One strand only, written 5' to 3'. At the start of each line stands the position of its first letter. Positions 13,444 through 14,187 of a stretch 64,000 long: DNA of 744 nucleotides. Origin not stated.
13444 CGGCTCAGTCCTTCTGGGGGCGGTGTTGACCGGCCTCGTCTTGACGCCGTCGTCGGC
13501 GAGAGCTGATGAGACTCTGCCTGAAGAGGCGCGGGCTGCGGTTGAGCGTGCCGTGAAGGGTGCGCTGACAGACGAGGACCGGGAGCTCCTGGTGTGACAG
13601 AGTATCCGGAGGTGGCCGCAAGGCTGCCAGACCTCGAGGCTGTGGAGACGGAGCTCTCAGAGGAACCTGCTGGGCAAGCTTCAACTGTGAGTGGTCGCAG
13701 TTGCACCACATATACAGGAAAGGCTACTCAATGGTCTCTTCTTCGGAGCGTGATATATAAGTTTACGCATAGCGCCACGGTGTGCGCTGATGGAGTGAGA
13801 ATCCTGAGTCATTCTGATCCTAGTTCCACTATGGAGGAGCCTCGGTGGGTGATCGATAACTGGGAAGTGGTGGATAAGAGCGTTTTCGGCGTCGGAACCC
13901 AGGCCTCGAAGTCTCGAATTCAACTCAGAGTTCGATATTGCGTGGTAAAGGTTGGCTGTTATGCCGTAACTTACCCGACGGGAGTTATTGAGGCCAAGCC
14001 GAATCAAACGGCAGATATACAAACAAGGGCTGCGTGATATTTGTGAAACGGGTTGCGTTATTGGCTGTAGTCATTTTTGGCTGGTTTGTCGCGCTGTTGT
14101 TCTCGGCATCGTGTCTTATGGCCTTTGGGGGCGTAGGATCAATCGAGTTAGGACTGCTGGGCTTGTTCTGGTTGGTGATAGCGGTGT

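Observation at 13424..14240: GTGA-chained three-ORF cassette: signal-peptide ORF / four-Cys beta-rich ORF / 2-TM mini-protein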

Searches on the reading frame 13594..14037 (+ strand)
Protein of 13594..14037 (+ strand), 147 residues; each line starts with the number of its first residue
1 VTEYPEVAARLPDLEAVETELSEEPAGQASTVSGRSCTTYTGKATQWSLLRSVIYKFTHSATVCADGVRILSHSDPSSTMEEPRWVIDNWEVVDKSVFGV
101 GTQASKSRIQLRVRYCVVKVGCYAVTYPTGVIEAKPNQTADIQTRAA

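Call 3: search_protein_families(library=pfam, proteins=[window:13594-14037:+], max_evalue=1)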
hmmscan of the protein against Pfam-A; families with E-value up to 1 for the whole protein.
window:13594-14037:+ (147 aa): 0 families

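Call 5: find_homologous_proteins(query=window:13594-14037:+, max_evalue=0.01)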
Query window:13594-14037:+ (147 aa): 1 proteins with E <= 0.01 among 16 candidates.
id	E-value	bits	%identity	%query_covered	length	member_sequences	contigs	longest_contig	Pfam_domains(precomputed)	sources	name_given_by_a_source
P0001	6.5e-88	310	97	100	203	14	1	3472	-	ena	-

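Call 10: find_encoding_contigs(protein=P0001, flank=10000, max_places=6)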
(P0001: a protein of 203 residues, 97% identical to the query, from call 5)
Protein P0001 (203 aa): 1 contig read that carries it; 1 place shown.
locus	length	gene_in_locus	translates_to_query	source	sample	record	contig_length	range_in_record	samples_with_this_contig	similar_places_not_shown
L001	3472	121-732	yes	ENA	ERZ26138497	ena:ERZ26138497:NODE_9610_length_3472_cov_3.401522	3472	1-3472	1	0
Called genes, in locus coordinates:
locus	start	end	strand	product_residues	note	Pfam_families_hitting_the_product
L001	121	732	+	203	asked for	-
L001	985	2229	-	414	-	-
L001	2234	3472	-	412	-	?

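Call 15: search_protein_representatives(protein=P0001)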
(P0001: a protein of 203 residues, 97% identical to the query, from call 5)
Query: 203 residues. Proteins with E-value up to 0.001 (for the whole library): 99; up to 1e-10: 27; up to 1e-30: 6. The best 99 are listed.
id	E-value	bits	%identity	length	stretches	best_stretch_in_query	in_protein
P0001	2.4e-128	441.5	100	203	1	1-203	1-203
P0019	5.9e-49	182.6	49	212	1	11-201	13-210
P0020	6.0e-43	163.0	58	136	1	72-201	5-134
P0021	3.7e-36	140.9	46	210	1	9-200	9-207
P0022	7.0e-35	136.7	45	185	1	38-201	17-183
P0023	2.0e-32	128.7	43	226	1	14-200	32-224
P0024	3.0e-30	121.6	40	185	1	25-200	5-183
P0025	1.3e-28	116.3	41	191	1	25-200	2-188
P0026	3.5e-20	88.8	57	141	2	127-202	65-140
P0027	2.9e-19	85.8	33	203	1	13-188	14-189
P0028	3.6e-19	85.5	35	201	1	15-188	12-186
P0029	1.2e-17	80.5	32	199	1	10-185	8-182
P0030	5.2e-17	78.5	28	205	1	12-185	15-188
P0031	2.2e-16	76.4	36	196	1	26-185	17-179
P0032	5.1e-14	68.7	31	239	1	6-186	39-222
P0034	2.4e-13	66.5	26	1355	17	74-126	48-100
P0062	2.6e-07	46.8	26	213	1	11-193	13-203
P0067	6.0e-07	45.6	27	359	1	7-189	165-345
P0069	1.1e-06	44.7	34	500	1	72-198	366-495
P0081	6.6e-06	42.2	28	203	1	22-187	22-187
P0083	1.8e-05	40.8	25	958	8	108-160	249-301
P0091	2.8e-05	40.2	31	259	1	21-199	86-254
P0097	7.7e-05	38.8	30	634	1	58-188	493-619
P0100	1.2e-04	38.2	34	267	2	85-192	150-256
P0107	2.7e-04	37.0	26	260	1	14-184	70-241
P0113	6.6e-04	35.7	29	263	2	101-191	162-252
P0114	7.3e-04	35.6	28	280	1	22-197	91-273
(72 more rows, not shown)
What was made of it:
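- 13424..14037 (+): Disrupted gene for the exported protein (203 aa when intact: signal peptide 1-28, acidic helical N-region, basic beta-domain with 4 Cys). Here it is a frameshift pseudogene or split gene. Family of 99 representatives (call 15).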

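Call 17: search_protein_families(library=pfam, alignment_id=A2, max_evalue=0.01)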
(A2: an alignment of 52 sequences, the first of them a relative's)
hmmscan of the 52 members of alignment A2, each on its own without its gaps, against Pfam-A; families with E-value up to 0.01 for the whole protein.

A. member 1, P0001 (203 aa): 0 families

B. families by the number of members that match (of 52 scanned): 1 family
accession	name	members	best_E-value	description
PF19954.5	EAD10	2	0.0045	Effector-associated domain 10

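Call 18: search_protein_families(library=ncbifam, alignment_id=A2, max_evalue=0.01)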
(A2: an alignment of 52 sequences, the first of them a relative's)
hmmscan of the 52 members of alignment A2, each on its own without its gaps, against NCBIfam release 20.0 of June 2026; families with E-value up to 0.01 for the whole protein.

A. member 1, P0001 (203 aa): 0 families

B. families by the number of members that match (of 52 scanned): 3 families
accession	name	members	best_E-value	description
NF045559.1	sacti_RiPP_CxC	1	0.0021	StsA-related sactipeptide RiPP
NF006741.0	PRK09269.1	1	0.0057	chorismate mutase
TIGR01108.1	oadA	1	0.0065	sodium-extruding oxaloacetate decarboxylase subunit alpha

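Call 20: search_solved_structures(query=A2, max_evalue=10)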
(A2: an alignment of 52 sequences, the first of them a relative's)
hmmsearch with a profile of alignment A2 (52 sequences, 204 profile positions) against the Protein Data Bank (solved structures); distinct sequences matched with E-value up to 10: 5.
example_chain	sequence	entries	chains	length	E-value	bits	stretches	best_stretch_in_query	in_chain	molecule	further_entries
9cpo_B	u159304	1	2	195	0.17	14.7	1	28-112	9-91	Non-structural protein 8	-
8jmv_A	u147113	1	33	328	0.38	13.5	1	30-73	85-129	Flagella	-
5z5m_A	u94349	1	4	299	0.46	13.3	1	29-82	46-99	Predicted protein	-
1x4p_A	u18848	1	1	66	1.4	11.7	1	34-59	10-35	Putative splicing factor, arginine/serine-rich 14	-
5euf_A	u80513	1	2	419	2.3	10.9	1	20-58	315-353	Protease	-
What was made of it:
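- Tried and rejected: A PDB sequence profile search gave nothing (call 20).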

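Call 24: find_related_loci(query=P0001, collection=genome_contigs, flank=6000)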
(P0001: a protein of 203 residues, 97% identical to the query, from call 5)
Query P0001 (203 aa) in genome_contigs; peptide patterns used: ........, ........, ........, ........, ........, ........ (x = any residue, [..] = any of these).
208 stretches matched a pattern, but none encodes a relative of the query by tblastn (E <= 1e-3).
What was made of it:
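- Tried and rejected: The genome_contigs scan with P0001 found nothing (call 24), so the organism could not be named.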

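Call 25: find_homologous_proteins(query=A2, max_evalue=0.001)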
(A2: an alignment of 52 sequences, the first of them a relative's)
Query A2 (52 sequences) (203 aa, profile of the alignment): 8 proteins with E <= 0.001 among 8000 candidates.
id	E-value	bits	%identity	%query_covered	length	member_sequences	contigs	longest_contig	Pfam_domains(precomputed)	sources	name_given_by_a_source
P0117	9.9e-72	259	30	77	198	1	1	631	-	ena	-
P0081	1.6e-63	232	26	89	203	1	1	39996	-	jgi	jgi:hypothetical protein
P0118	3.0e-59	218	25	93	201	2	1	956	-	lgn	-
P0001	5.8e-59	217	100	100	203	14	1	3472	-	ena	-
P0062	2.7e-58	215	25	79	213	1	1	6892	-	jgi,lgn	jgi:hypothetical protein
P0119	6.3e-52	194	63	99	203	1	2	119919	-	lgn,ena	-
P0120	1.1e-50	190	28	91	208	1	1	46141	-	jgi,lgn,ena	jgi:hypothetical protein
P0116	8.6e-39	151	29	84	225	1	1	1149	-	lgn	-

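Call 26: find_encoding_contigs(protein=P0119, flank=6000, max_places=3)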
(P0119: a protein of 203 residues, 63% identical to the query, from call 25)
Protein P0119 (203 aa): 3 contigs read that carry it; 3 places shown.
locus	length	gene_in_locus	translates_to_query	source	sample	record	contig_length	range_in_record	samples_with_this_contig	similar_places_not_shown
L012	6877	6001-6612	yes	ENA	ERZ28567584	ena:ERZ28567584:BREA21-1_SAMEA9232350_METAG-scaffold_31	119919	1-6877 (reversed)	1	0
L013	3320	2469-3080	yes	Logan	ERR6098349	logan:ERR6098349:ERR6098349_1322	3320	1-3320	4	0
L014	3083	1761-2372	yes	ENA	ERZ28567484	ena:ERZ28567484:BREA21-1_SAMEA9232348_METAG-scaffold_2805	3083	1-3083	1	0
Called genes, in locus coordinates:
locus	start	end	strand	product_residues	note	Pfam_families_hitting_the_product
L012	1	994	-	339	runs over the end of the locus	PF01032:FecCD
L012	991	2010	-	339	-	PF01497:Peripla_BP_2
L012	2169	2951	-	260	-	PF00293:NUDIX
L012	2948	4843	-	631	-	PF02922:CBM_48, PF00128:Alpha-amylase, PF02806:Alpha-amylase_C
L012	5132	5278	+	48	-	-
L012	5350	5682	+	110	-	-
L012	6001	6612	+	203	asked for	-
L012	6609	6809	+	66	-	-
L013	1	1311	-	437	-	?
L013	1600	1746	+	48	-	-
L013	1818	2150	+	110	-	-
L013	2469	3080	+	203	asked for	-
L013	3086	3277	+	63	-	-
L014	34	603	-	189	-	PF02922:CBM_48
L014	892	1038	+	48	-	-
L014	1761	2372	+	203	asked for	-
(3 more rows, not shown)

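Call 27: find_encoding_contigs(protein=P0081, flank=6000, max_places=3)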
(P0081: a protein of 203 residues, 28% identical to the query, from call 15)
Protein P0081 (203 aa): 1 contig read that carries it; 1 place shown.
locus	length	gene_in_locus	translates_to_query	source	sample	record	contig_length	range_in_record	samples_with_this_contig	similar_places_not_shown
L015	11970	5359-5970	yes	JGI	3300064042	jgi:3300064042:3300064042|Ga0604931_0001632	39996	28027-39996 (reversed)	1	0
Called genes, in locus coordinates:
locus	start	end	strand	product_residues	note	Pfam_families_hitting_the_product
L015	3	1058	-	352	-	?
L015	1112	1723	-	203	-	PF25680:Mom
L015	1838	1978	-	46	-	-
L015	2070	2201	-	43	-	-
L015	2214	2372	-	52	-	-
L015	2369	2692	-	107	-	-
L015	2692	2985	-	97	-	-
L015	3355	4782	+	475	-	PF00239:Resolvase, PF07508:Recombinase, PF13408:Zn_ribbon_recom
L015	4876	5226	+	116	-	-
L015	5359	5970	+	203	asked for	-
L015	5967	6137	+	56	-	-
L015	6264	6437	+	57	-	-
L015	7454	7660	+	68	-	-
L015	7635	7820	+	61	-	-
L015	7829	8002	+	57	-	-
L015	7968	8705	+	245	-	PF04404:ERF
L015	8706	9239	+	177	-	-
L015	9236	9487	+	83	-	-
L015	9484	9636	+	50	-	-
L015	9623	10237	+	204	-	-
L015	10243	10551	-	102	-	-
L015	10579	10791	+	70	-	-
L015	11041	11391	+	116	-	PF25185:Tad3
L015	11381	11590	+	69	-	-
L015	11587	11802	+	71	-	-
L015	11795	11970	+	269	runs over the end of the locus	PF08401:ArdcN (weak)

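Call 28: find_encoding_contigs(protein=P0120, flank=6000, max_places=3)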
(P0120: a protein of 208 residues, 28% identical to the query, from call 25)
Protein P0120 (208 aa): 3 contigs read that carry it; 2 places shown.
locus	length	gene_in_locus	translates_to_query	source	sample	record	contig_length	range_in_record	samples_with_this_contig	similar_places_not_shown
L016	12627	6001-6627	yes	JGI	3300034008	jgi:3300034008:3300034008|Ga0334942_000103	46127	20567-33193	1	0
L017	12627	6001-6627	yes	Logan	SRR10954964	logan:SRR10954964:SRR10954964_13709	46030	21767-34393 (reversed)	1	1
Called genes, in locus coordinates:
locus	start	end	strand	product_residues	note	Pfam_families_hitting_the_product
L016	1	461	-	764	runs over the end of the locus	PF01935:DUF87 (faint)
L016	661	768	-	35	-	-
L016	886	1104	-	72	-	-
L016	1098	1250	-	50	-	-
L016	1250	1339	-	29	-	-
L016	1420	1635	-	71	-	-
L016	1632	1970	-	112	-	-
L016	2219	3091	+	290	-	-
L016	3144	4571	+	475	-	PF00239:Resolvase, PF07508:Recombinase, PF13408:Zn_ribbon_recom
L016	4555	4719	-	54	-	-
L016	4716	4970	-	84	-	-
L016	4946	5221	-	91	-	-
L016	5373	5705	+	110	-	-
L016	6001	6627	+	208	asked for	-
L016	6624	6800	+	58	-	-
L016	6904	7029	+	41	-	-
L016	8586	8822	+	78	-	-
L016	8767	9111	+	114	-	-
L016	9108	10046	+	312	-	-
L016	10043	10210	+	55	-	-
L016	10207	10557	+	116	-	-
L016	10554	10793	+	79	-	-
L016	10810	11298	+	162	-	-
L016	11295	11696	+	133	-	-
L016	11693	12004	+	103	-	-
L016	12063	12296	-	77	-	PF09954:DUF2188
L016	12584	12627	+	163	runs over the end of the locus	PF13392:HNH_3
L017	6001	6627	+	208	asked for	-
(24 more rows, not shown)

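Call 29: find_encoding_contigs(protein=P0062, flank=6000, max_places=3)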
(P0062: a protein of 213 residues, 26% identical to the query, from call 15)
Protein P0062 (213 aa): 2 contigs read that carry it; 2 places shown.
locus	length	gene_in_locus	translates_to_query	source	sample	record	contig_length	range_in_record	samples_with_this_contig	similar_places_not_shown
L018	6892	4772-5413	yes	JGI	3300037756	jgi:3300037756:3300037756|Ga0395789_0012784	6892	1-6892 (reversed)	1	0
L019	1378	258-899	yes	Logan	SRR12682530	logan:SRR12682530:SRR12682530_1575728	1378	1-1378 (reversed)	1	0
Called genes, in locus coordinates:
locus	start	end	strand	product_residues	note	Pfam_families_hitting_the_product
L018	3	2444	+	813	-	?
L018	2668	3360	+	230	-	PF00561:Abhydrolase_1 (faint), PF12146:Hydrolase_4 (faint), PF12695:Abhydrolase_5 (weak), PF12697:Abhydrolase_6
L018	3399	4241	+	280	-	PF00561:Abhydrolase_1 (weak), PF12697:Abhydrolase_6, PF12146:Hydrolase_4 (weak)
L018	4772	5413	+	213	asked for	-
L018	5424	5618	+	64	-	-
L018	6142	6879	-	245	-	PF22422:MGH1-like_GH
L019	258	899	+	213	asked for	-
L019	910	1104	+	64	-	-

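Call 32: predict_structure(alignment_id=A2)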
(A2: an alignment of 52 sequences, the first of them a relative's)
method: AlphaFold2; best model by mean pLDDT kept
length: 203 residues; sequences in the alignment: 52
mean_pLDDT: 87.9   pTM: 0.76
mean pLDDT of the five models: 87.9, 87.8, 87.5, 86.8, 86.5
residues with pLDDT >= 90: 142; 70-90: 28; 50-70: 31; < 50: 2
segments of 3 or more residues with pLDDT < 50: none
pLDDT, mean of each block of 10 residues (from residue 1): 52 58 59 91 93 96 92 89 72 96 96 98 97 97 96 98 98 86 97 97 86
secondary structure, 60 per line:
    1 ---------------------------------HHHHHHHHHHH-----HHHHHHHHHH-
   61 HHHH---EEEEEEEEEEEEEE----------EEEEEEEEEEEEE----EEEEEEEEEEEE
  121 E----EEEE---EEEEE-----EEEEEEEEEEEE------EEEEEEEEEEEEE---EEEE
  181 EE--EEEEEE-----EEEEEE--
elements in order: H34-44 H50-59 H61-64 E68-81 E92-104 E109-121 E126-129 E133-137 E143-154 E161-173 E177-182 E185-190 E196-201

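Call 33: search_dna_similar(query=P0001, collection=phages, mode=protein, max_evalue=0.01, max_rows=30)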
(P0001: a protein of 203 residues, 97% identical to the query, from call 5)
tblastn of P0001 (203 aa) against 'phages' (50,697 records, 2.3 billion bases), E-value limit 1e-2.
No match.

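Call 35: search_dna_similar(query=P0081, collection=phages, mode=protein, max_evalue=0.01, max_rows=30)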
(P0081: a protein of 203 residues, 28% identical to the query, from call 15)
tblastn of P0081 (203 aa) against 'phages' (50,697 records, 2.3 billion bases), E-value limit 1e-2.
No match.

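Call 36: fold_search(model_id=the predicted structure, library=pdb)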
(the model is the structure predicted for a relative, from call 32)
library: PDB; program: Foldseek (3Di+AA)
matches with E <= 10: 454; with E <= 0.001: 0
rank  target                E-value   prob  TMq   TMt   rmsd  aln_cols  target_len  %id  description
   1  4k15_A                2.3e-02  0.84  0.28  0.37   9.9       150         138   13  2.75 Angstrom Crystal Structure of Hypothetical Protein lmo2686 from Listeria monocytogenes EGD-e (released 2013-04-17)
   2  7qun_B                3.2e-02  0.20  0.14  0.06  14.1       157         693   11  CryoEM structure of mammalian AAP in complex with Meropenem (released 2022-11-16)
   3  9gou_A                3.8e-02  0.20  0.15  0.06  14.0       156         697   12  Cryo-EM structure of acylaminoacyl-peptidase in complex with dichlorvos (released 2025-10-22)
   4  7qun_A                5.5e-02  0.15  0.14  0.06  14.2       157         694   11  CryoEM structure of mammalian AAP in complex with Meropenem (released 2022-11-16)
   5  4akr_C                6.9e-02  0.16  0.20  0.16  19.3       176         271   12  Crystal Structure of the cytoplasmic actin capping protein Cap32_34 from Dictyostelium discoideum (released 2012-07-04)
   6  3aaa_A                7.7e-02  0.16  0.20  0.16  17.9       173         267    9  Crystal Structure of Actin capping protein in complex with V-1 (released 2010-08-04)
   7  6ymn_BBB              8.6e-02  0.14  0.14  0.14  17.2       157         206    8  Crystal structure of the Diels Alderase AbmU from Streptomyces koyangensis (released 2021-04-21)
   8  7ds8_A                9.5e-02  0.18  0.20  0.16  19.3       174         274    6  Crystal structure of actin capping protein in complex with twinflin-1/CD2AP CPI chimera peptide (CDN-TWC) (released 2021-03-03)
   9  1izn_A                9.5e-02  0.16  0.19  0.16  18.8       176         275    7  Crystal Structure of Actin Filament Capping Protein CapZ (released 2003-04-08)
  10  7ds6_A                1.0e-01  0.20  0.21  0.17  15.4       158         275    7  Crystal structure of actin capping protein in complex with twinflin-1/CD2AP CPI chimera peptide (TWN-CDC) (released 2021-03-03)
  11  9yim_Y                1.0e-01  0.16  0.20  0.16  16.4       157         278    6  Capping protein bound to the barbed end of F-actin (released 2026-03-04)
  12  4akr_A                1.3e-01  0.15  0.20  0.16  16.8       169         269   11  Crystal Structure of the cytoplasmic actin capping protein Cap32_34 from Dictyostelium discoideum (released 2012-07-04)
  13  1izn_C                1.4e-01  0.15  0.20  0.16  19.1       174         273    7  Crystal Structure of Actin Filament Capping Protein CapZ (released 2003-04-08)
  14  9b85_N                1.4e-01  0.13  0.19  0.15  19.5       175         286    8  Cryo-EM structure of human dynactin complex bound to Chlamydia effector Dre1 (released 2025-04-16)
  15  8vwp_A                1.5e-01  0.10  0.15  0.09  26.0       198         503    8  Langya Virus attachment (G) glycoprotein with K85L/L86K mutation (released 2024-05-01)
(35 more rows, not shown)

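Call 38: search_protein_families(library=phrogs, alignment_id=A2, max_evalue=0.01)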
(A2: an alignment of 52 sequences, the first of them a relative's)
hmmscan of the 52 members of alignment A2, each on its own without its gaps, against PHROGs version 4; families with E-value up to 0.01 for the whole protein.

A. member 1, P0001 (203 aa): 0 families

B. families by the number of members that match (of 52 scanned): 2 families
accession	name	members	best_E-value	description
phrog_27395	-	1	0.0055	-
phrog_26187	-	1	0.0074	-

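Call 39: fold_search(model_id=the predicted structure, library=viral)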
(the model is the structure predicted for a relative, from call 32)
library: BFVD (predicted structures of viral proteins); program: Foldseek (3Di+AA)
matches with E <= 10: 696; with E <= 0.001: 0
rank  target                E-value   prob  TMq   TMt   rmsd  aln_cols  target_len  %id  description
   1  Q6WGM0                2.2e-02  0.23  0.17  0.08  22.7       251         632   11  Attachment glycoprotein [Mossman virus]
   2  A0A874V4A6            2.5e-02  0.25  0.16  0.14  11.2       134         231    8  (no name in the UniProt tables at hand)
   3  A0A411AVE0            4.3e-02  0.21  0.19  0.14  19.9       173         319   11  (no name in the UniProt tables at hand)
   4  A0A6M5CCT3            4.6e-02  0.11  0.15  0.03  24.4       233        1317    6  Tail protein [Vibrio phage Vc1]
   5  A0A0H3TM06            4.8e-02  0.13  0.14  0.11  22.9       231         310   10  (no name in the UniProt tables at hand)
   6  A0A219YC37            6.7e-02  0.08  0.14  0.11  24.7       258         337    7  J domain-containing protein [Aeromonas phage 65.2]
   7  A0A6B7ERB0            1.0e-01  0.10  0.15  0.11  19.1       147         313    7  (no name in the UniProt tables at hand)
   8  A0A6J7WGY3            1.1e-01  0.07  0.15  0.16  25.3       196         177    8  Uncharacterized protein [uncultured Caudovirales phage]
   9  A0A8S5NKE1            1.1e-01  0.07  0.15  0.05  23.3       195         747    9  Adhesin protein [Siphoviridae sp. ctK0l2]
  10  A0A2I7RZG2            1.2e-01  0.12  0.17  0.11  18.2       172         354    5  Uncharacterized protein [Vibrio phage 1.261.O._10N.286.51.A7]
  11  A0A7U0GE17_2          1.2e-01  0.30  0.26  0.07  18.4       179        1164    9  (no name in the UniProt tables at hand)
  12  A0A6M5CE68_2          1.2e-01  0.20  0.19  0.07  10.8       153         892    8  (no name in the UniProt tables at hand)
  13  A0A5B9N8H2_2          1.2e-01  0.05  0.13  0.04  29.5       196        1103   11  (no name in the UniProt tables at hand)
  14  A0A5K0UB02            1.4e-01  0.54  0.25  0.12  10.9       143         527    8  Uncharacterized protein [Yasminevirus sp. GU-2018]
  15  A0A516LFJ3            1.4e-01  0.16  0.18  0.27  11.8       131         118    4  (no name in the UniProt tables at hand)
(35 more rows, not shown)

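Call 40: search_protein_families(library=padloc, alignment_id=A2, max_evalue=0.01)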
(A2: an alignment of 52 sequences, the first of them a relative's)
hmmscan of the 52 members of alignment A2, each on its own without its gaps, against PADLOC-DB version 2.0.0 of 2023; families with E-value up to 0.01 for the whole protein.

A. member 1, P0001 (203 aa): 0 families

B. families by the number of members that match (of 52 scanned): 0 families

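Call 42: search_dna_similar(query=P0001, collection=plasmids, mode=protein, max_evalue=1, max_rows=30)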
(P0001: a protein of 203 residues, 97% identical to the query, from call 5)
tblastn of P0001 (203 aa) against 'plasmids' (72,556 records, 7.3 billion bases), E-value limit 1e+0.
No match.

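Call 43: search_protein_families(library=pfam, proteins=[P0034, P0083, P0067, P0069, P0097, P0091, P0114, P0100, P0113, P0107], max_evalue=0.01)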
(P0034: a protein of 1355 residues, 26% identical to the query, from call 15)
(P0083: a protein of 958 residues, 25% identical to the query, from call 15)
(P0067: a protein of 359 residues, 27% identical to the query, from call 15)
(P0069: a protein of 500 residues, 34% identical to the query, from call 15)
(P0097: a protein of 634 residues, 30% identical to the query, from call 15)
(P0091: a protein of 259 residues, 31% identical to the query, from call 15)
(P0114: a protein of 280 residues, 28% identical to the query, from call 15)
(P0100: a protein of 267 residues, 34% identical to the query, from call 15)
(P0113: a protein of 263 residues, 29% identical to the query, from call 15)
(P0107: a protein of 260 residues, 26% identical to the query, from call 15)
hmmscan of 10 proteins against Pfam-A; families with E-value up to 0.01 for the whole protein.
P0034 (1355 aa): 3 families
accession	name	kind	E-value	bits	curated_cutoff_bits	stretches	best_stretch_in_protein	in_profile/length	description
PF21944.1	Hemotin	-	6.4e-21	74.3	27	0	25-51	10-37/74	Hemotin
PF18403.7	Thioredoxin_15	-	3.3e-18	66.9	27.4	0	57-84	140-169/207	Thioredoxin-like domain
PF24906.1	Zf_WRKY19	-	1.6e-05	25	27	0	60-70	12-22/24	WRKY19 zinc finger domain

P0083 (958 aa): 6 families
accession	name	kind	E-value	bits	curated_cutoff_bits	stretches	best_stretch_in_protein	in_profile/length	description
PF17803.7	Cadherin_4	-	8.5e-68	225.3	25.1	8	122-204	2-71/71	Bacterial cadherin-like domain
PF17963.7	Big_9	-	1.7e-63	211.9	23.6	8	131-241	1-89/89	Bacterial Ig domain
PF17892.7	Cadherin_5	-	1.5e-45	153.5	26.5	8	130-243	1-98/98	Cadherin-like domain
PF17789.7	MG4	-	4.3e-17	62.6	24.7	0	44-112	19-78/95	Macroglobulin domain MG4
PF23463.1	WWE_2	-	1.1e-10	42.8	25.3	0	205-243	26-64/94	WWE domain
PF07495.19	Y_Y_Y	-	0.00018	21.8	26.6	0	220-242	42-64/65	Y_Y_Y domain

P0067 (359 aa): 0 families

P0069 (500 aa): 0 families

P0097 (634 aa): 0 families

P0091 (259 aa): 0 families

P0114 (280 aa): 0 families

P0100 (267 aa): 0 families

P0113 (263 aa): 0 families

P0107 (260 aa): 0 families
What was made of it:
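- There is no sortase signal, lipobox or wall-binding domain (calls 17, 43).
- Tried and rejected: P0034 and P0083, long repeat proteins among the hits, were rejected as low-complexity or cadherin-repeat artefacts (call 43).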

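Call 45: find_related_loci(query=P0081, collection=viral_contigs, flank=6000)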
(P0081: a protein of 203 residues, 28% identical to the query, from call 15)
Query P0081 (203 aa) in viral_contigs; peptide patterns used: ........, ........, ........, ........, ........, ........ (x = any residue, [..] = any of these).
4 stretches matched a pattern; 1 encode a relative of the query (tblastn E <= 1e-3); 1 distinct loci.
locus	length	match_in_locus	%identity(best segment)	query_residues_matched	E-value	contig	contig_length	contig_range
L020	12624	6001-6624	51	1-203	5e-66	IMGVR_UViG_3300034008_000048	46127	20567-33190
